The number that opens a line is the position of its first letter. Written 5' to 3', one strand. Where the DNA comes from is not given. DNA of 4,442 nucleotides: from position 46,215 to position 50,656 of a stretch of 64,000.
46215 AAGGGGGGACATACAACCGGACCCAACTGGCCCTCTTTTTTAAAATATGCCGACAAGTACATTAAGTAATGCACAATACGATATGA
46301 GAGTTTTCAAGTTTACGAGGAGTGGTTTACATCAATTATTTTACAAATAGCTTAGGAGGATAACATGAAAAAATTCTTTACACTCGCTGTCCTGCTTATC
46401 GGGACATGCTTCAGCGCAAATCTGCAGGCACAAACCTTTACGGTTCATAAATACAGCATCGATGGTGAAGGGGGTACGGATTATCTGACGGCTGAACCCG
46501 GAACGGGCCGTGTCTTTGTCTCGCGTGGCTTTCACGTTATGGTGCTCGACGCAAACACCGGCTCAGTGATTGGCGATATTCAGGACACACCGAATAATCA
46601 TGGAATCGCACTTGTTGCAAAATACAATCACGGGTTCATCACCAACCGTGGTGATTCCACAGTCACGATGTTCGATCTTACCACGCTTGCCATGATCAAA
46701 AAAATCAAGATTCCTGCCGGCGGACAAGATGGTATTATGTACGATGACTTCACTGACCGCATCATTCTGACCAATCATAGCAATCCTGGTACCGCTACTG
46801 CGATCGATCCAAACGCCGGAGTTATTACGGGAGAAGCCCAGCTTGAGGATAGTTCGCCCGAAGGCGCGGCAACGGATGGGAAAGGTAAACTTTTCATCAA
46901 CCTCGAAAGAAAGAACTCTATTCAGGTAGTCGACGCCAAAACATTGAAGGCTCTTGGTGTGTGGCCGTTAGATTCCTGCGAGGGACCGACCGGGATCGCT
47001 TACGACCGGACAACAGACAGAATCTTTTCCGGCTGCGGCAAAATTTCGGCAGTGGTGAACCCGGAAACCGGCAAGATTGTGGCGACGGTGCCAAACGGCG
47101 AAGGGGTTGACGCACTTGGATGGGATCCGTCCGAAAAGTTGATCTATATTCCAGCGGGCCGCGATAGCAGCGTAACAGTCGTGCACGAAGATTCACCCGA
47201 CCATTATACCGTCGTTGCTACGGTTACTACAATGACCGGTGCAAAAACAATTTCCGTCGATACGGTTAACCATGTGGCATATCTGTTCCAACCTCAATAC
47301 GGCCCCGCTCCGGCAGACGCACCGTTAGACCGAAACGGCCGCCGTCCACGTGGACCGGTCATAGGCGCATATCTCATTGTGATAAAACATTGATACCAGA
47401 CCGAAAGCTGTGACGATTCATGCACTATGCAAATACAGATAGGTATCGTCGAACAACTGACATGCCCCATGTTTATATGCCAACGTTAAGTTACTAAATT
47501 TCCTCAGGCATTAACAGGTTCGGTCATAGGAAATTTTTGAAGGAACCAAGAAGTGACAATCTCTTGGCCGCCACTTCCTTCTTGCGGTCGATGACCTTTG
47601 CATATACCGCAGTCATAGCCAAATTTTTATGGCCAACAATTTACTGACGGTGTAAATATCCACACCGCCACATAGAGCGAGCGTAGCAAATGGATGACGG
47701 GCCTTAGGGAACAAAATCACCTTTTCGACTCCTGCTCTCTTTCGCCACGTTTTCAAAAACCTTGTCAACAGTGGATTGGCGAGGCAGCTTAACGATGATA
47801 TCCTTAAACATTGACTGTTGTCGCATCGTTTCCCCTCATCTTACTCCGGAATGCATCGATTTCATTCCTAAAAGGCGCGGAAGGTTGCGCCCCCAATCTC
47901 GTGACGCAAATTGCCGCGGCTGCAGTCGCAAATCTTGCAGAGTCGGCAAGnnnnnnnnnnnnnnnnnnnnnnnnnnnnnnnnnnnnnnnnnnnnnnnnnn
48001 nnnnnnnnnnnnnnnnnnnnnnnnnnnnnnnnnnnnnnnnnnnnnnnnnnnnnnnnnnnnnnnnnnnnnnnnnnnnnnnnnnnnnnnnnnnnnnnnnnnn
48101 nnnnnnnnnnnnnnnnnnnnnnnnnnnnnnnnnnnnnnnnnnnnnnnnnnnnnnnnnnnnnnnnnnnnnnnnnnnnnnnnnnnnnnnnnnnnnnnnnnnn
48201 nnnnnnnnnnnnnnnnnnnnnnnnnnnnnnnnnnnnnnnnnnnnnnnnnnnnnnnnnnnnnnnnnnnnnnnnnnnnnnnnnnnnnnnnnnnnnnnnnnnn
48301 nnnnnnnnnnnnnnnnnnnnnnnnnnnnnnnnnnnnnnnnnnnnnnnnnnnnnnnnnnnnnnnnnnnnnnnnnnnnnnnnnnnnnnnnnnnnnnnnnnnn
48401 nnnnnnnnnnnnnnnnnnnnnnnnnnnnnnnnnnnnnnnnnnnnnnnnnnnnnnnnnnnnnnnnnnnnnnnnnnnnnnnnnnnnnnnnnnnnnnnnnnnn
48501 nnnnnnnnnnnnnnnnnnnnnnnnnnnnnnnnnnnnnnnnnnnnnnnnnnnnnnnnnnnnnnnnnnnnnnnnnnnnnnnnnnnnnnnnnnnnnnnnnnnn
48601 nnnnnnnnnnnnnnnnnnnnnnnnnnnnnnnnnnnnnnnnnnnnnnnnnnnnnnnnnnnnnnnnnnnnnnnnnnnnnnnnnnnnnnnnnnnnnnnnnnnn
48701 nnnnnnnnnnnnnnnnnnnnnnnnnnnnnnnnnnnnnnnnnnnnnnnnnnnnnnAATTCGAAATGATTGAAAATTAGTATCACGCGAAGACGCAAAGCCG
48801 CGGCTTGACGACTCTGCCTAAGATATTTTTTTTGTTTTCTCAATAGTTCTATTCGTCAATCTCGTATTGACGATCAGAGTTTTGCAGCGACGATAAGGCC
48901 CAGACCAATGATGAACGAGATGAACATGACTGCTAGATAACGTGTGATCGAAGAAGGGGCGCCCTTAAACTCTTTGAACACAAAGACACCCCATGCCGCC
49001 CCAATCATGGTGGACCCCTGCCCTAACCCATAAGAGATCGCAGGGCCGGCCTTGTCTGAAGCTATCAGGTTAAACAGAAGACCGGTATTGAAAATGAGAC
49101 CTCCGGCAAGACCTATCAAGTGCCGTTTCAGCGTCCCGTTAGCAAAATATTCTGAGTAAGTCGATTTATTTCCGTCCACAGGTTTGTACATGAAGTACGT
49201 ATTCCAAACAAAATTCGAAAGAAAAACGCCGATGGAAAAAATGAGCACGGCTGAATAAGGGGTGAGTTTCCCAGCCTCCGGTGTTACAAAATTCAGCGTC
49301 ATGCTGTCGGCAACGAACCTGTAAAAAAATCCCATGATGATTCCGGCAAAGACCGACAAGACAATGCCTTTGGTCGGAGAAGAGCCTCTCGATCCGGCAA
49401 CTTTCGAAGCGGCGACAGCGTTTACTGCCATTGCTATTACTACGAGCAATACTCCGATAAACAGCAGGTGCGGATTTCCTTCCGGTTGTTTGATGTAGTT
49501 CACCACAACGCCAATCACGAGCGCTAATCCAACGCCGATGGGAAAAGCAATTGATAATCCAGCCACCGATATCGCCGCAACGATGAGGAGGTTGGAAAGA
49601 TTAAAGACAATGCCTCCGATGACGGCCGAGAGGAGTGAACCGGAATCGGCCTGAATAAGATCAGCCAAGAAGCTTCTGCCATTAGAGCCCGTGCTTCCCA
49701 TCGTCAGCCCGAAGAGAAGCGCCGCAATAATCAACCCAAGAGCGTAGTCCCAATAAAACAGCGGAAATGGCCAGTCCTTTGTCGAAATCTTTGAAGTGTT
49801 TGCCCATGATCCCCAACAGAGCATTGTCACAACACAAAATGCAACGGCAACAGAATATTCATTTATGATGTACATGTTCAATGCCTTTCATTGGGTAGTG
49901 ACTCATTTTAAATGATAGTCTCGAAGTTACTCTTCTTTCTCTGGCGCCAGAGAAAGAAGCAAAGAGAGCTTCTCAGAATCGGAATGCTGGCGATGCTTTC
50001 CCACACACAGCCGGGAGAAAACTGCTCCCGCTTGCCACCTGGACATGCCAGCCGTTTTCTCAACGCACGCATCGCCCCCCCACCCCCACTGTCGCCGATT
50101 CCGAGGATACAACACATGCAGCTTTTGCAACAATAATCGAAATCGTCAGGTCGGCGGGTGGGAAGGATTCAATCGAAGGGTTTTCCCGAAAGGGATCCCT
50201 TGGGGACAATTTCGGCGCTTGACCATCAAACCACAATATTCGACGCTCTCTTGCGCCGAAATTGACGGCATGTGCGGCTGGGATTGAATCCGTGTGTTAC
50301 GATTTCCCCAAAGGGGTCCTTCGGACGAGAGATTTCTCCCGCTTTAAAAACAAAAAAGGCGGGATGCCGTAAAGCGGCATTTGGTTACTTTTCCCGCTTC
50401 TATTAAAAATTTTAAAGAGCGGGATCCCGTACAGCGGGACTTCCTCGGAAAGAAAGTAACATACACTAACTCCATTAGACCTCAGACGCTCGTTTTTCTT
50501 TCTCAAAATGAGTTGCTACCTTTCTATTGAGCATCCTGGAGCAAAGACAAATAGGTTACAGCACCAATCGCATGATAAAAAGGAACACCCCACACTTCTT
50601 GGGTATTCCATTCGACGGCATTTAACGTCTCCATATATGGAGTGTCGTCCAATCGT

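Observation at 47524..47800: Frameshifted tyrosine-recombinase C-terminal remnant inside the repeat-bracketed cassette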

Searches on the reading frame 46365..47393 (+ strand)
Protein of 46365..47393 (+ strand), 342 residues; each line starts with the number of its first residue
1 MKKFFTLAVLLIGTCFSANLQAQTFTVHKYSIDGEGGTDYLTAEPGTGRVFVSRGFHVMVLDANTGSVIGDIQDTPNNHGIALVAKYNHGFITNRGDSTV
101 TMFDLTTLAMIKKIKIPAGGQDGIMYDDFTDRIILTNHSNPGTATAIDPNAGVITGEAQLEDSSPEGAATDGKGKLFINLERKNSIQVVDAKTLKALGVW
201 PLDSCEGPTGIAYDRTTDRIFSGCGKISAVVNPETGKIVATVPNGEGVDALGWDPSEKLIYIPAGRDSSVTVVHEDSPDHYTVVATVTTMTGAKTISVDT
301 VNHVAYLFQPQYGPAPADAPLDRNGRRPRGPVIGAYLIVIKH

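Call 4: search_protein_families(library=pfam, proteins=[window:46365-47393:+], max_evalue=0.01)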
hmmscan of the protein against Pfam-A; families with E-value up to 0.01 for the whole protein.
window:46365-47393:+ (342 aa): 2 families
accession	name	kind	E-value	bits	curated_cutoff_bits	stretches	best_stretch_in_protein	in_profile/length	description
PF25174.1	Beta-prop_THOC3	-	7.9e-05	22.2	305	0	88-199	59-166/272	THOC3 beta-propeller domain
PF02239.22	Cytochrom_D1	-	0.00011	21.3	25.5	0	170-211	324-362/368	Cytochrome D1 heme domain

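Call 5: search_protein_families(library=ncbifam, proteins=[window:46365-47393:+], max_evalue=0.01)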
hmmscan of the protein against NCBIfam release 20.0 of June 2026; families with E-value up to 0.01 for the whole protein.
window:46365-47393:+ (342 aa): 5 families
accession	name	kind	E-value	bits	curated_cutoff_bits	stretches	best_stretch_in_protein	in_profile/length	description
TIGR03866.1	PQQ_ABC_repeats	subfamily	7.5e-15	54.8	287.3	2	171-277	8-114/310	PQQ-dependent catabolism-associated beta-propeller protein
TIGR02276.1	beta_rpt_yvtn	repeat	1.8e-07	31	27.85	0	91-116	7-32/42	beta-propeller repeat protein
NF052280.1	7_blade_YncE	equivalog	8.4e-07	28.1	400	0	55-118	237-299/338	7-bladed beta-propeller protein YncE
NF052460.1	L-NosZ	equivalog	9.3e-06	24.4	700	1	34-125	130-223/480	clade III lactonase-type nitrous-oxide reductase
NF052340.1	hydrazine_beta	equivalog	0.0029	16.7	560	0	42-116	39-115/372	hydrazine synthase subunit beta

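Call 17: find_encoding_contigs(protein=window:46365-47393:+, flank=10000, max_places=10)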
Protein window:46365-47393:+ (342 aa): 1 contig read that carries it; 1 place shown.
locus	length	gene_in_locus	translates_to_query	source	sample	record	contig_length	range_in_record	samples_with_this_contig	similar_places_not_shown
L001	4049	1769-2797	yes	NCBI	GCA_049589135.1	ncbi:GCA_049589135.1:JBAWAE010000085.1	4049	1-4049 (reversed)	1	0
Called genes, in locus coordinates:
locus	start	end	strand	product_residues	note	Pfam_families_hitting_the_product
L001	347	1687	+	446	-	PF22244:GCE_fung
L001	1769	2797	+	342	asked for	-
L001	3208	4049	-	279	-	PF00294:PfkB, PF08543:Phos_pyr_kin (weak)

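Call 37: find_homologous_proteins(query=window:46365-47393:+, max_evalue=1e-20)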
Query window:46365-47393:+ (342 aa): 6139 proteins with E <= 1e-20 among 8000 candidates; the best 120 are listed.
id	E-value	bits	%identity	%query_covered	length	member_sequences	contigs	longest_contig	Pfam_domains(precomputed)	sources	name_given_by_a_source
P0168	1.0e-227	773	100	100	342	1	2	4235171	-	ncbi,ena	ncbi:MAG: YncE family protein [Bacteroidota bacterium]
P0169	5.6e-222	754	98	100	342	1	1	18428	-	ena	-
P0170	2.7e-205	699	92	100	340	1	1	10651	-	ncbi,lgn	ncbi:MAG: YncE family protein [Bacteroidota bacterium]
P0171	1.5e-203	693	89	100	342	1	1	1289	-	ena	-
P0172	2.4e-202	689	88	100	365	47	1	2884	-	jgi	jgi:DNA-binding beta-propeller fold protein YncE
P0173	2.4e-200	683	87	100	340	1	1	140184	-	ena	-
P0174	1.4e-199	680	87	100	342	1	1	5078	-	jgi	jgi:hypothetical protein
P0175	7.3e-199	678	87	100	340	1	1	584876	-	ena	-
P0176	1.2e-198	677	87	100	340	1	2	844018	-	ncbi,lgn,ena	-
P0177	5.3e-198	675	86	100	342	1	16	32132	-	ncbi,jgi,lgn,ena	-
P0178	6.0e-197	672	86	100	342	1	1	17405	-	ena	-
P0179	1.0e-195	668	85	100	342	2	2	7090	-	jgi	jgi:DNA-binding beta-propeller fold protein YncE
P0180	8.5e-195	665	85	100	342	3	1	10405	-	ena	-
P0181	1.5e-194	664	86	100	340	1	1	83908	-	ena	-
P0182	1.2e-193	661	83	100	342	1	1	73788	-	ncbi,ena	-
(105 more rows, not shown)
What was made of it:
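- On Integrated element (genomic island / prophage / ICE) spanning ~44-50 kb: YVTN is conserved across more than a hundred listed relatives (call 37).
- YVTN is a highly conserved gene (call 37).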

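Call 38: find_encoding_contigs(protein=P0169, flank=10000, max_places=2)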
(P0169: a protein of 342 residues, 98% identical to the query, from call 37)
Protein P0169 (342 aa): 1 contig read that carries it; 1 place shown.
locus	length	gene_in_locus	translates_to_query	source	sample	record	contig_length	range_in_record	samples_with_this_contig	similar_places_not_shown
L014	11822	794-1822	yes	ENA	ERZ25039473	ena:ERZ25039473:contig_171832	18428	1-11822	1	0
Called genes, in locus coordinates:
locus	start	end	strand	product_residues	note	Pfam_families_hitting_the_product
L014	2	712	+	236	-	?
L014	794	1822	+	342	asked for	-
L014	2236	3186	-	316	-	PF00294:PfkB, PF08543:Phos_pyr_kin (weak)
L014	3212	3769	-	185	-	PF06800:Sugar_transport (weak), PF07168:Ureide_permease, PF07857:TMEM144 (faint)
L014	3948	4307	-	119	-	-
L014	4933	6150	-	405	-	-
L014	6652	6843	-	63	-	-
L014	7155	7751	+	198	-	PF13274:SocA_Panacea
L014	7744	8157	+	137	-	-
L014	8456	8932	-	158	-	-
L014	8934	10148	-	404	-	PF17389:Bac_rhamnosid6H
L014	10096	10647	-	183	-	-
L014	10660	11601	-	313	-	PF01738:DLH (faint), PF20434:BD-FAE, PF07859:Abhydrolase_3, PF12146:Hydrolase_4 (faint), PF00326:Peptidase_S9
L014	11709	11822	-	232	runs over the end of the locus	PF03629:SASA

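Call 39: find_encoding_contigs(protein=P0170, flank=10000, max_places=2)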
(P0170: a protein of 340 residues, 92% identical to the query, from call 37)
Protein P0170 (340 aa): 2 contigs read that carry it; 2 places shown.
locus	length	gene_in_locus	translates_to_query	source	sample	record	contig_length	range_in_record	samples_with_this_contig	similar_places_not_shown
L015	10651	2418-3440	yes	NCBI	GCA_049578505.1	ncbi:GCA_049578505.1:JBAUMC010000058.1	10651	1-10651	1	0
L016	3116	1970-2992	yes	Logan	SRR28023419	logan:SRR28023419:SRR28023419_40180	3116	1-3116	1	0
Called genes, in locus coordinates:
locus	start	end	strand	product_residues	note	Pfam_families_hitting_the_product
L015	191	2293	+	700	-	PF00041:fn3 (faint), PF22244:GCE_fung, PF25788:Ig_Rha78A_N (faint), PF18962:Por_Secre_tail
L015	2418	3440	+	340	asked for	-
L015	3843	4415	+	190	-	PF04140:ICMT, PF04191:PEMT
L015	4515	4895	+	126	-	-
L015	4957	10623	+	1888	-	PF13205:Big_5 (weak), PF11974:bMG3, PF01835:MG2, PF07703:A2M_BRD, PF00207:A2M, PF07678:TED_complement (faint), PF17973:bMG10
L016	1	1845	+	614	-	?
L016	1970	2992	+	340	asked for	-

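Call 40: find_encoding_contigs(protein=P0173, flank=10000, max_places=2)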
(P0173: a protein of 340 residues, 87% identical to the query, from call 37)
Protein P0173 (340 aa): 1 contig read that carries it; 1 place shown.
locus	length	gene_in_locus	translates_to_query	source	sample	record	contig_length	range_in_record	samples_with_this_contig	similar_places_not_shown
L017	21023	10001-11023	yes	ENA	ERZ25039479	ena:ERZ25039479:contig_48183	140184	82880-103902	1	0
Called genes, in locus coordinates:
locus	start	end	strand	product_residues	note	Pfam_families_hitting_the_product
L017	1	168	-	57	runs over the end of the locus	-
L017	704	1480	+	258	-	-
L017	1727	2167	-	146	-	PF03795:YCII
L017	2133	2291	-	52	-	-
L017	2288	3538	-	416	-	PF00515:TPR_1 (faint), PF04542:Sigma70_r2, PF08281:Sigma70_r4_2, PF20239:DUF6596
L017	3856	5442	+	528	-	PF00450:Peptidase_S10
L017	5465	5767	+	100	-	-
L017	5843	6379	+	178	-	PF03168:LEA_2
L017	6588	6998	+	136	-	PF07681:DoxX (weak), PF13564:DoxX_2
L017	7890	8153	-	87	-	-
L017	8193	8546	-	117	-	-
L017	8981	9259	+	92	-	-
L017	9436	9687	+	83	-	-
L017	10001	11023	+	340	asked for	-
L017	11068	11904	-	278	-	-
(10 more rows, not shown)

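Call 45: find_related_loci(query=window:46365-47393:+, collection=metagenome_contigs, flank=10000)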
Query window:46365-47393:+ (342 aa) in metagenome_contigs; peptide patterns used: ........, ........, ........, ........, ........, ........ (x = any residue, [..] = any of these).
562 stretches matched a pattern; 192 encode a relative of the query (tblastn E <= 1e-3); the best 80 are kept; 80 distinct loci.
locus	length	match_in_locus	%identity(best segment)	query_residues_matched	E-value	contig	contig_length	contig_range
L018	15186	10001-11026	88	1-342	0e+0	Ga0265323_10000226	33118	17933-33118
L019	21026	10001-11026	88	1-342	0e+0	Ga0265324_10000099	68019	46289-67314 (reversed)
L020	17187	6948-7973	86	1-342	0e+0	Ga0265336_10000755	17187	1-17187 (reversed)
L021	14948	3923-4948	86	1-342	0e+0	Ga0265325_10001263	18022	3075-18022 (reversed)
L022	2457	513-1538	85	1-342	0e+0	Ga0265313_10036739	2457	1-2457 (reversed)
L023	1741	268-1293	85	1-342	0e+0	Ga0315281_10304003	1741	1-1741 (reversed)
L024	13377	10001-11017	81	4-342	0e+0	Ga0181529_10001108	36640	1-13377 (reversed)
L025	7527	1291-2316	82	1-342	0e+0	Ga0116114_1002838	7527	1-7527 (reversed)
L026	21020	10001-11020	85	1-342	0e+0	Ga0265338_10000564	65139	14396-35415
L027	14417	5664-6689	79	1-342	0e+0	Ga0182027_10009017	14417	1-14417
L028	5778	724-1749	81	1-342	0e+0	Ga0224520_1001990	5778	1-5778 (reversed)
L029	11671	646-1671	82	1-342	0e+0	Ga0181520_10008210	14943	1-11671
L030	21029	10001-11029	80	1-342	0e+0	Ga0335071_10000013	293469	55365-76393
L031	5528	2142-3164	81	1-342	0e+0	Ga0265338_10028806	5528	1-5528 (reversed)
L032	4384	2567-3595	77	1-342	0e+0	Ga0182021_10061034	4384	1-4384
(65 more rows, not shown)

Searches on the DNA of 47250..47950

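Call 61: search_rna_families(source=window, start=47250, end=47950, threshold=evalue, max_evalue=1)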
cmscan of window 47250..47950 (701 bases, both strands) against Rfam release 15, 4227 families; matches with E-value up to 1: 0.
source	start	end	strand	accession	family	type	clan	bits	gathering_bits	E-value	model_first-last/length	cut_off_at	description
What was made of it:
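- There is no Rfam match at E<=1 (call 61).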

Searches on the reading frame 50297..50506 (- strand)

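Call 69: search_protein_families(library=pfam, proteins=[window:50297-50506:-], max_evalue=0.01)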
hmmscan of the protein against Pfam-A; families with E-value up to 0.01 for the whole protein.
window:50297-50506:- (69 aa): 1 family
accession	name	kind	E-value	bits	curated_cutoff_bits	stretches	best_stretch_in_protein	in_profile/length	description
PF10559.14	Plug_translocon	-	0.0081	16.4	22.1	0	17-29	3-15/35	Plug domain of Sec61p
